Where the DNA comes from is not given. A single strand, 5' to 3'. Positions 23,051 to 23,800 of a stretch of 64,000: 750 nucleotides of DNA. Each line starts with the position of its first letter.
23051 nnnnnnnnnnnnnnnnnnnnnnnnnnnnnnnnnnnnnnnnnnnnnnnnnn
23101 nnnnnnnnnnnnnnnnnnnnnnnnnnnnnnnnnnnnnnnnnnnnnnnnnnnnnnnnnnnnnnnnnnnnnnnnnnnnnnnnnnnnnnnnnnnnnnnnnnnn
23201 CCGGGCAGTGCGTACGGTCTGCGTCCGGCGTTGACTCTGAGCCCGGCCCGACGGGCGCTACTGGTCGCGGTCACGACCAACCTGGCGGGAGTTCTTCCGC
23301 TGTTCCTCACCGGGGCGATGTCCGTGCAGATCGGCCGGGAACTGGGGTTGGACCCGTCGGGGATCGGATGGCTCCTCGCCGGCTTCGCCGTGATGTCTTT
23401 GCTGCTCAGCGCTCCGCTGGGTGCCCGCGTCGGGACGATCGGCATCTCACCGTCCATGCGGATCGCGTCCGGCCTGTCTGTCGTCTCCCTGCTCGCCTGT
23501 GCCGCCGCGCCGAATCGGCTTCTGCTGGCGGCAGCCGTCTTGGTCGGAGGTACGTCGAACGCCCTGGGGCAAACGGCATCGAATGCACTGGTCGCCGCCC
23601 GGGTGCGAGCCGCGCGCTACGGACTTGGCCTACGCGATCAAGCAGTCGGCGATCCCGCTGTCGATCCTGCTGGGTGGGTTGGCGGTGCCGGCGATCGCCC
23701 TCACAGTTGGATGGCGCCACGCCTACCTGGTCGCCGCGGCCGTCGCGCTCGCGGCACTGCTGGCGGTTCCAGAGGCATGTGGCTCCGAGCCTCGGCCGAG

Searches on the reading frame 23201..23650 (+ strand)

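Call 28: search_protein_families(library=pfam, max_evalue=0.001, proteins=[window:23201-23650:+])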
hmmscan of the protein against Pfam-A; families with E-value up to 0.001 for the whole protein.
seq(150 aa): 1 family
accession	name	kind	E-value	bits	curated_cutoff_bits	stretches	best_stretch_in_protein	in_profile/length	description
PF07690.21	MFS_1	-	1.2e-08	34.7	33.4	1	36-143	15-122/347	Major Facilitator Superfamily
